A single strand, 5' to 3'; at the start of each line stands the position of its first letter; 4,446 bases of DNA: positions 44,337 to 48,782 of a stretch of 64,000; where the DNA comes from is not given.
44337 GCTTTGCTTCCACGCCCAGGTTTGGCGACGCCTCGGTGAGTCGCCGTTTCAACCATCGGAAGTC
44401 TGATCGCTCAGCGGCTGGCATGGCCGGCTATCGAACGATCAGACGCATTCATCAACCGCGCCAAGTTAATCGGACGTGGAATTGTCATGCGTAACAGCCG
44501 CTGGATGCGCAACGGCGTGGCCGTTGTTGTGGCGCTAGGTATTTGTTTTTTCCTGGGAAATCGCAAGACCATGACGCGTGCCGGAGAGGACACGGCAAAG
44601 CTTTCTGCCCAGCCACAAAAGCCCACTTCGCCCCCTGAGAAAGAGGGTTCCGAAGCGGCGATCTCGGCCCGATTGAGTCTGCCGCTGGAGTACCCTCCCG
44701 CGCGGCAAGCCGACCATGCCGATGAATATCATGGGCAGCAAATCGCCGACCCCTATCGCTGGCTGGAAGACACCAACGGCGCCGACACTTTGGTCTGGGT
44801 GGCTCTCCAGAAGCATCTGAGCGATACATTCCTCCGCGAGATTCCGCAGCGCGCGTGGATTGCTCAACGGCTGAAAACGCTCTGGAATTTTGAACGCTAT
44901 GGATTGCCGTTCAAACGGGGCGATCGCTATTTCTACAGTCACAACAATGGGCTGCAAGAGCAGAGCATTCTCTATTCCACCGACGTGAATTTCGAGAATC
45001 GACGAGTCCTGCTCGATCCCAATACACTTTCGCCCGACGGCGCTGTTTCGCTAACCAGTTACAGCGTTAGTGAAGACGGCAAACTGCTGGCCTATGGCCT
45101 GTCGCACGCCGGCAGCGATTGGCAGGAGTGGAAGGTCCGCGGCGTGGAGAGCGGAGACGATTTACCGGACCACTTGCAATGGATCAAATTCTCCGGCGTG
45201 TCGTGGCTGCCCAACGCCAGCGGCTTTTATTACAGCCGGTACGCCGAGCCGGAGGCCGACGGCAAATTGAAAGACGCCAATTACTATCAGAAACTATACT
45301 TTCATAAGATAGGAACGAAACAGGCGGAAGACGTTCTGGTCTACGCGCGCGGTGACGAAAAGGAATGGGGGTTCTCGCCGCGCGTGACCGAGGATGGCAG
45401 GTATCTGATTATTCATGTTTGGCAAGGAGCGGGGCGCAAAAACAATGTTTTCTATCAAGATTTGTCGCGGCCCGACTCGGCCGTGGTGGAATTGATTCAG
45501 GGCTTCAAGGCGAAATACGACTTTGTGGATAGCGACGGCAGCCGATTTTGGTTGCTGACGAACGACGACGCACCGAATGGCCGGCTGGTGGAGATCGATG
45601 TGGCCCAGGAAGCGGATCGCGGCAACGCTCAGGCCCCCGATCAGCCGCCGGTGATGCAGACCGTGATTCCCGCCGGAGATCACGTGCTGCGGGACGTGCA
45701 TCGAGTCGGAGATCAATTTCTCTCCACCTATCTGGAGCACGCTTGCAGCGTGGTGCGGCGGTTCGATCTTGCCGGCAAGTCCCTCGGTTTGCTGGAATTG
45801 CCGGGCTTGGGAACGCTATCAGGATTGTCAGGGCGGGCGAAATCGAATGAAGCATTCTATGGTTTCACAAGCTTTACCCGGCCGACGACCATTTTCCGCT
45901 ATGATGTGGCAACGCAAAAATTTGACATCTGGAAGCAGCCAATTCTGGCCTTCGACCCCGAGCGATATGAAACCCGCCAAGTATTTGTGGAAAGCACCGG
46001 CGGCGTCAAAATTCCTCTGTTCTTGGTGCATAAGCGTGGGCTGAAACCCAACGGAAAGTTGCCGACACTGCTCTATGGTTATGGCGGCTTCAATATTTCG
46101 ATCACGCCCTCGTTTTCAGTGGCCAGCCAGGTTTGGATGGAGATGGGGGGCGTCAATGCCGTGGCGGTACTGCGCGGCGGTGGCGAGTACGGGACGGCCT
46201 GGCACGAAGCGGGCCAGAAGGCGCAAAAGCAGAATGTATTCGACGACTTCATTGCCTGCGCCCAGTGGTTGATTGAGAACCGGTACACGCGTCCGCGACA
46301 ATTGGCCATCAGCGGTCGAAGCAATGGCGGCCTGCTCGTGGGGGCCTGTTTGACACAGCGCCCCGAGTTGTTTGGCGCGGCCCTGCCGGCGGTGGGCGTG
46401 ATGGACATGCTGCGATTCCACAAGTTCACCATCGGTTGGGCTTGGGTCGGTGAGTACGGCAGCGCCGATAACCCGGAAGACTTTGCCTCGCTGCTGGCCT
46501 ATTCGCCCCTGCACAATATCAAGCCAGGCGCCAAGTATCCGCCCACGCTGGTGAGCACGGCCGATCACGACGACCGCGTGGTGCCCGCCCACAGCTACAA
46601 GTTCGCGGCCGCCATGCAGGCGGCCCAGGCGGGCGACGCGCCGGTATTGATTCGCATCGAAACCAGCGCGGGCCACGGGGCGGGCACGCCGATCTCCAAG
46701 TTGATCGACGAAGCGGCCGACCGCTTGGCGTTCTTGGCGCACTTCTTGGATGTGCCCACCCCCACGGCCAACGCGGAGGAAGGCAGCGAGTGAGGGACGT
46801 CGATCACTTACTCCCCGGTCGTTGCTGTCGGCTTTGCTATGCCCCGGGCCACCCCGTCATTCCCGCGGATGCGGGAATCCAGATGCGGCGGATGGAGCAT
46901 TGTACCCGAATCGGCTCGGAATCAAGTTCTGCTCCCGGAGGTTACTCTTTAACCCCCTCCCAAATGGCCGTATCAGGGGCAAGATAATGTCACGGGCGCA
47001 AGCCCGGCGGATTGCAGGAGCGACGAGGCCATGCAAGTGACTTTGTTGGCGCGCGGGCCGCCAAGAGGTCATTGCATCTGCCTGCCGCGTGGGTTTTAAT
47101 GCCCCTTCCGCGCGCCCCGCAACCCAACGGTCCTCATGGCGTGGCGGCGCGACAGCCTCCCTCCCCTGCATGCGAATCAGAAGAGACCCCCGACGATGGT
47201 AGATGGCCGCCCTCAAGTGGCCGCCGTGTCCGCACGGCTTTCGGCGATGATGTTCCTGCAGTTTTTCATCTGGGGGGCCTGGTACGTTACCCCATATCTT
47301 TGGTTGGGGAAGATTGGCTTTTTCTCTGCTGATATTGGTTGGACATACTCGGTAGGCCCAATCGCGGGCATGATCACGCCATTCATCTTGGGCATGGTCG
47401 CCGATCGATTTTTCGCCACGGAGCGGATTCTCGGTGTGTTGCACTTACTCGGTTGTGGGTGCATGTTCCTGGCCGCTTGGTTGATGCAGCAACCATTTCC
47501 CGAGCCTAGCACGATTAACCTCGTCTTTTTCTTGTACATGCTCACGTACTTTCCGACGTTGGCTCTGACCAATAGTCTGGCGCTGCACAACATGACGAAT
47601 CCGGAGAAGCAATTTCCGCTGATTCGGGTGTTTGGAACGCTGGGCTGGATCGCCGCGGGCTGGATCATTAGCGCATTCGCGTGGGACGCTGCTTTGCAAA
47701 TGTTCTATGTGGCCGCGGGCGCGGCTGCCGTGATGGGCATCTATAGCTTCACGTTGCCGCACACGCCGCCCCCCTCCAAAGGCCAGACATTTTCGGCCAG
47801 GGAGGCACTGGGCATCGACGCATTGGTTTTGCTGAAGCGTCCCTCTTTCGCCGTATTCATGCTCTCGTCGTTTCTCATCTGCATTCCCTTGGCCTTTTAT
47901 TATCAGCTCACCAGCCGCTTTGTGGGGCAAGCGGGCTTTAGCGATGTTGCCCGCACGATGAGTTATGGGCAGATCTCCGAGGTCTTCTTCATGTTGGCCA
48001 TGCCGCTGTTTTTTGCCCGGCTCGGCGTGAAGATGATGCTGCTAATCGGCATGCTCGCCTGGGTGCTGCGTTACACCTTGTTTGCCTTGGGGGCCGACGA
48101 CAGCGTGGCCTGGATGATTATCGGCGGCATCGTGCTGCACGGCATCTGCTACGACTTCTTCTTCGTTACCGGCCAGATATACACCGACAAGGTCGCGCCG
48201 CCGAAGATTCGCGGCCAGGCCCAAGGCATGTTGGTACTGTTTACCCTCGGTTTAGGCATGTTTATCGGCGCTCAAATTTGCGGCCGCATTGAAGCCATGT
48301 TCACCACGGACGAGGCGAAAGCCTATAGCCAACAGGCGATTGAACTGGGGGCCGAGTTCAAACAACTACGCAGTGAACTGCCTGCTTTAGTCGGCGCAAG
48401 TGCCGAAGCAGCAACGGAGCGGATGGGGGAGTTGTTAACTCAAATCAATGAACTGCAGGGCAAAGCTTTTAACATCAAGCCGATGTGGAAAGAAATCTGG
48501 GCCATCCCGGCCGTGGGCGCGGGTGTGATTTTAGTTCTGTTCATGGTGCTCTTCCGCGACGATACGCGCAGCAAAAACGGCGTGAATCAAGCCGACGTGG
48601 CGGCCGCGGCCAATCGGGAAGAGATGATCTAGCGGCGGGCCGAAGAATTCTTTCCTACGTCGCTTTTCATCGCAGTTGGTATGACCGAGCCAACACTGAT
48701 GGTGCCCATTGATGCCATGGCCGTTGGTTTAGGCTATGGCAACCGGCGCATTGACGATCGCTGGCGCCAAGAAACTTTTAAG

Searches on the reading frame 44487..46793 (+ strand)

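Call 73: search_protein_families(library=pfam, proteins=[window:44487-46793:+], max_evalue=0.0001)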
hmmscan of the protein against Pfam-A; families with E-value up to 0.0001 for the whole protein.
window:44487-46793:+ (768 aa): 2 families
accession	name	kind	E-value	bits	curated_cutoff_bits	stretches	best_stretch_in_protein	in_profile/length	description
PF02897.21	Peptidase_S9_N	-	4.1e-121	405.1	24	1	70-484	1-413/414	Prolyl oligopeptidase, N-terminal beta-propeller domain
PF00326.27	Peptidase_S9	-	2.6e-60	204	22.6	1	541-754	1-210/213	Prolyl oligopeptidase family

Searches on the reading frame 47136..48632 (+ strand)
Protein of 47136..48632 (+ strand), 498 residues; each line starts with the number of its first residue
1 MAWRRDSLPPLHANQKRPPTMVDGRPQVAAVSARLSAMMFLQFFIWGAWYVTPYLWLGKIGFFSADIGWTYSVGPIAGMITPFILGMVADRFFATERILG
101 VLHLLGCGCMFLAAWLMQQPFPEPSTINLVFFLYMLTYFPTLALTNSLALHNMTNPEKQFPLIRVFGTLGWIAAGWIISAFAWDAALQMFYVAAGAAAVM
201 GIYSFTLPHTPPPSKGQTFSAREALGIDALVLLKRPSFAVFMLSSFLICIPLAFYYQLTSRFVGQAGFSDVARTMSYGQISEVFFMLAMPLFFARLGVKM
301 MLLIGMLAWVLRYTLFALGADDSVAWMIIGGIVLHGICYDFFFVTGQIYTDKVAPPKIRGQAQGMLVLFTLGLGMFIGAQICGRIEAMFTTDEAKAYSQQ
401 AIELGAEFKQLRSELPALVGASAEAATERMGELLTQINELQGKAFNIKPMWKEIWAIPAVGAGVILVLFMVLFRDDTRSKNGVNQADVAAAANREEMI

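Call 73: search_protein_families(library=pfam, proteins=[window:47136-48632:+], max_evalue=0.0001)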
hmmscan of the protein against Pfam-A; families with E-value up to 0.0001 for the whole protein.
window:47136-48632:+ (498 aa): 3 families
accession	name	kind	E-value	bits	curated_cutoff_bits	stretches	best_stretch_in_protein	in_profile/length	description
PF03825.22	Nuc_H_symport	-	5.7e-105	352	25.9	1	31-398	3-374/400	Nucleoside H+ symporter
PF12832.13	MFS_1_like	-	1.6e-33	116.8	25.2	1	34-385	3-361/373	MFS_1 like family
PF07690.21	MFS_1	-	3.7e-19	69.3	33.4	2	167-379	134-347/347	Major Facilitator Superfamily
